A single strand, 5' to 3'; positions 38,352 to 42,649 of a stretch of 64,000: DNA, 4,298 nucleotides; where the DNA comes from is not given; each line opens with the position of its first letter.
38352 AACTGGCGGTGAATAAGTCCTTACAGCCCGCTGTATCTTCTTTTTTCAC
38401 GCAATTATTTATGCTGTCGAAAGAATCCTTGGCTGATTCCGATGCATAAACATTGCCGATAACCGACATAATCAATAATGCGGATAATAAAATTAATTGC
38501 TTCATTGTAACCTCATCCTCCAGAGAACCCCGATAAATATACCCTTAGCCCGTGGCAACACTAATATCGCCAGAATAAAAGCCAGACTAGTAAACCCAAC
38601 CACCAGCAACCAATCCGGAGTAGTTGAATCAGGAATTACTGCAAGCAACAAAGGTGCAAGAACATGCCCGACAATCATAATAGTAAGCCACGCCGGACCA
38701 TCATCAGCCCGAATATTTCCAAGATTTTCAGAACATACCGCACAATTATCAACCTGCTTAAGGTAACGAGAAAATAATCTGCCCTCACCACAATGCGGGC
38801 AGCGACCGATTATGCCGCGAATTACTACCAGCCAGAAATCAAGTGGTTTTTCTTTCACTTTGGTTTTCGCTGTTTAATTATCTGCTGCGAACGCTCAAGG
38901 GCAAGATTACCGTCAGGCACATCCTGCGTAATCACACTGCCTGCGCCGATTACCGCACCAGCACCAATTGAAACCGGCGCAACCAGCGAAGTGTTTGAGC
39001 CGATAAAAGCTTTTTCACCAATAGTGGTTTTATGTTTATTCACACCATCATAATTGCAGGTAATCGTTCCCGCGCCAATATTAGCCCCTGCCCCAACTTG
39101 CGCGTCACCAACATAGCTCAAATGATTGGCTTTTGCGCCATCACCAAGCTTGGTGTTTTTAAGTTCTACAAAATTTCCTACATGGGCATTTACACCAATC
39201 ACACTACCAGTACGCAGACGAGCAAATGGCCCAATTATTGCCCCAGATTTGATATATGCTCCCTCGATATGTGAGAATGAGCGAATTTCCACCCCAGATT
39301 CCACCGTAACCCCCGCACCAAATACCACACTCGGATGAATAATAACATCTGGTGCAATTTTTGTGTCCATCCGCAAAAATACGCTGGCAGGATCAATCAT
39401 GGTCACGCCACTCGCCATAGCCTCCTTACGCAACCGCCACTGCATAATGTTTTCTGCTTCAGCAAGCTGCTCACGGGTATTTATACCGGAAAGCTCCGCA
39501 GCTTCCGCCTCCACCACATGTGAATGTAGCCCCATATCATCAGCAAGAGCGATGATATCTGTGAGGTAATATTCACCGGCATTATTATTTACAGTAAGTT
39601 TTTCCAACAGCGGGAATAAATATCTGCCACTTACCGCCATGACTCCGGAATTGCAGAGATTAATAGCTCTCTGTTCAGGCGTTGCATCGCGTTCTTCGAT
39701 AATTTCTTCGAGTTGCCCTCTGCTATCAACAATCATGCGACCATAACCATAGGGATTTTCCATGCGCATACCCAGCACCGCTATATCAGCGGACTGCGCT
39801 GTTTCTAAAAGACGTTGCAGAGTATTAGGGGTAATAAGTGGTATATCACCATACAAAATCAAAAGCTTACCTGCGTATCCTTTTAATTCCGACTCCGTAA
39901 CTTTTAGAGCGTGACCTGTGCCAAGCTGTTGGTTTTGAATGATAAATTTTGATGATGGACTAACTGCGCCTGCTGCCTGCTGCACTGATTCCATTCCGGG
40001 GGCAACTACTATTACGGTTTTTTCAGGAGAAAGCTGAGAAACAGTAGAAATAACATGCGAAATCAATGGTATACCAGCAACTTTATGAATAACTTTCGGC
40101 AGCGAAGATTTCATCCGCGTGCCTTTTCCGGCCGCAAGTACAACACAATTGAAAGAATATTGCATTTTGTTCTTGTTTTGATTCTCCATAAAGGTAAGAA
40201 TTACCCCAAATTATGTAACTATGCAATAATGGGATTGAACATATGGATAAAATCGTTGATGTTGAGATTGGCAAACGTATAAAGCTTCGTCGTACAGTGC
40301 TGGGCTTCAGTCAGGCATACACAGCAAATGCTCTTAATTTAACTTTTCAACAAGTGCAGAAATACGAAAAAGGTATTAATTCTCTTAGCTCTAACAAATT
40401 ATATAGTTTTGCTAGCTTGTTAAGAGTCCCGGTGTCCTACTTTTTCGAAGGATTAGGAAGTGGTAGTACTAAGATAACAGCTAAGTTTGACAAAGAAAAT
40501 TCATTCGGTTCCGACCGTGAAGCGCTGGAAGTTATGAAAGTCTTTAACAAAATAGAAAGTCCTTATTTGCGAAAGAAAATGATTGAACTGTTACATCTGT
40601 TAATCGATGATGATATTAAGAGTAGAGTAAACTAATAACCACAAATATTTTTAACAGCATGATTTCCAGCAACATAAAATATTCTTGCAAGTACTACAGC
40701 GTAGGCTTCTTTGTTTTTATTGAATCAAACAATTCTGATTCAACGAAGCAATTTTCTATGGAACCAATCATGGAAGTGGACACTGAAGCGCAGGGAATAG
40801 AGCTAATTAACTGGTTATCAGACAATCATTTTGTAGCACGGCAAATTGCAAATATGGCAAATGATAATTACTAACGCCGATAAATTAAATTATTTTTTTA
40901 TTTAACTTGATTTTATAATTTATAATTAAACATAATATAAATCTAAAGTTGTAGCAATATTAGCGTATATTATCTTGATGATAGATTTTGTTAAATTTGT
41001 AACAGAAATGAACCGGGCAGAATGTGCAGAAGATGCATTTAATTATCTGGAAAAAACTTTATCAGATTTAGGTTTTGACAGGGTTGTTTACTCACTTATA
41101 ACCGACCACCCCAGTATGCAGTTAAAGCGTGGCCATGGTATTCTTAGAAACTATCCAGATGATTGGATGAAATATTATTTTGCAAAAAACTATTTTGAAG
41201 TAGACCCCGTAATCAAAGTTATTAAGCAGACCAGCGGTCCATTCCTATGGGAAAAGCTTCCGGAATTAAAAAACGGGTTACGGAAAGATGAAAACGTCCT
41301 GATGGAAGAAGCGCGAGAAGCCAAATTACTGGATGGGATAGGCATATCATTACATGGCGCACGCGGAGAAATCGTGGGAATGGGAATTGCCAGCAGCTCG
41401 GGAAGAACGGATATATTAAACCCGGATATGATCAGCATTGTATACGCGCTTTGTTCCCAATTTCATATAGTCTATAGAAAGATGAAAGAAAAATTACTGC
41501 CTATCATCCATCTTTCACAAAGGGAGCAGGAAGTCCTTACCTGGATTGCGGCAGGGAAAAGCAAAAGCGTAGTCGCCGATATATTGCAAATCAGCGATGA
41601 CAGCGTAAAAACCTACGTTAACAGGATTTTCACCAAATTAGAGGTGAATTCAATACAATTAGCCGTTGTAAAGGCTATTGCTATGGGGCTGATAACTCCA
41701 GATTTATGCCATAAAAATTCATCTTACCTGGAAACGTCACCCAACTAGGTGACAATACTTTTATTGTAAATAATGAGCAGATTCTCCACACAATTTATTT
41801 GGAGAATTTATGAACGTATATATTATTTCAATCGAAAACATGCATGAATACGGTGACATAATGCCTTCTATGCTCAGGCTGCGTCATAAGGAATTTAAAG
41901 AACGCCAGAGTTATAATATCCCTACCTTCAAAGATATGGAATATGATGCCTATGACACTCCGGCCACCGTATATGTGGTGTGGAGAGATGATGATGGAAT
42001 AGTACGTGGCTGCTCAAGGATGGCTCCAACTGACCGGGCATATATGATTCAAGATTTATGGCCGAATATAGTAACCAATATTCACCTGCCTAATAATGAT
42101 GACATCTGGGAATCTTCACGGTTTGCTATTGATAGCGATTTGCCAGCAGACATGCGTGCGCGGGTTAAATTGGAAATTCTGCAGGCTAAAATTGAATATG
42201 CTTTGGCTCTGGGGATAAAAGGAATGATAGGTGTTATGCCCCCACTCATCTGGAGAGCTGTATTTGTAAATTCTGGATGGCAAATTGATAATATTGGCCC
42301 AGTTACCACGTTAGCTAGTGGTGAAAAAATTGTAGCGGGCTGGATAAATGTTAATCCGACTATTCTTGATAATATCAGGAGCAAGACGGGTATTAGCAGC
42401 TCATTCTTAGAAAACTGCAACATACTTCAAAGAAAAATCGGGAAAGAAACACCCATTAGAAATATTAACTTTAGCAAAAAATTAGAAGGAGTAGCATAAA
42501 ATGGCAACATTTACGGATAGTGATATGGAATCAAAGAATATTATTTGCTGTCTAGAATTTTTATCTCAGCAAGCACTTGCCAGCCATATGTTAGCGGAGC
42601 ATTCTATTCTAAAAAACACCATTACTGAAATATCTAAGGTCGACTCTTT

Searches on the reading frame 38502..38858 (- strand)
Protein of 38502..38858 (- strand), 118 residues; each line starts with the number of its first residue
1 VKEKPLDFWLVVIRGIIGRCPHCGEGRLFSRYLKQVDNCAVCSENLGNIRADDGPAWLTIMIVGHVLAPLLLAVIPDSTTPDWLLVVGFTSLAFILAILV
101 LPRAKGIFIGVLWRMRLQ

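Call 60: search_protein_families(library=pfam, proteins=[window:38502-38858:-], max_evalue=0.01)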
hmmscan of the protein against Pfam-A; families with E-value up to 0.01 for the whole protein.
window:38502-38858:- (118 aa): 2 families
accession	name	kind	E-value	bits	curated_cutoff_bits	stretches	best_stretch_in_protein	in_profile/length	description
PF06170.17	DUF983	-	7.3e-24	84.4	22.6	1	29-113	1-85/85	Protein of unknown function (DUF983)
PF07220.16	DUF1420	-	0.0044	16.2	19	1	49-105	256-310/672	Protein of unknown function (DUF1420)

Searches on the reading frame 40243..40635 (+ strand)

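Call 60: search_protein_families(library=pfam, proteins=[window:40243-40635:+], max_evalue=0.01)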
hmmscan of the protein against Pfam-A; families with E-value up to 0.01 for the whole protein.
window:40243-40635:+ (130 aa): 1 family
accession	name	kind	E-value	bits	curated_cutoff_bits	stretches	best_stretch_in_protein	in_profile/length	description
PF01381.28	HTH_3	-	1.9e-07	31.5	23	1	13-67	1-55/55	Helix-turn-helix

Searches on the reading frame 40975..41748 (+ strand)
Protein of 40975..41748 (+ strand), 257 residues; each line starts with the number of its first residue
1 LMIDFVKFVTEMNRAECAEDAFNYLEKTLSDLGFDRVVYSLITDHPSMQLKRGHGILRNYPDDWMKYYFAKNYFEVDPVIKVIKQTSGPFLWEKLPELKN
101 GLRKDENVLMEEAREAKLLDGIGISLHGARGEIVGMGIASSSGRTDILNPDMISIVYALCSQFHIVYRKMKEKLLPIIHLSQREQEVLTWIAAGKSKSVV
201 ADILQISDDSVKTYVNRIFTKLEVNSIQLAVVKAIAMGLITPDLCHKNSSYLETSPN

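Call 60: search_protein_families(library=pfam, proteins=[window:40975-41748:+], max_evalue=0.01)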
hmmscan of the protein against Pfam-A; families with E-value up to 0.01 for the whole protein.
window:40975-41748:+ (257 aa): 2 families
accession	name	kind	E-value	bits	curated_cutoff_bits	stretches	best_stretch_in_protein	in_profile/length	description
PF03472.21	Autoind_bind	-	8.5e-27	93.9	23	1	19-144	3-125/149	Autoinducer binding domain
PF00196.25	GerE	-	6e-16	58.3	23.5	1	180-233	3-56/57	Bacterial regulatory proteins, luxR family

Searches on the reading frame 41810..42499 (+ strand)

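Call 60: search_protein_families(library=pfam, proteins=[window:41810-42499:+], max_evalue=0.01)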
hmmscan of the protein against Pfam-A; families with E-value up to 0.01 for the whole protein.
window:41810-42499:+ (229 aa): 2 families
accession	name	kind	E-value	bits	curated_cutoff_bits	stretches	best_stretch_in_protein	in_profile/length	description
PF00765.23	Autoind_synth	-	5.5e-23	81.9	24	1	19-179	11-173/183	Autoinducer synthase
PF13444.12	Acetyltransf_5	-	5e-05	24.4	22.4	1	24-110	1-90/102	Acetyltransferase (GNAT) domain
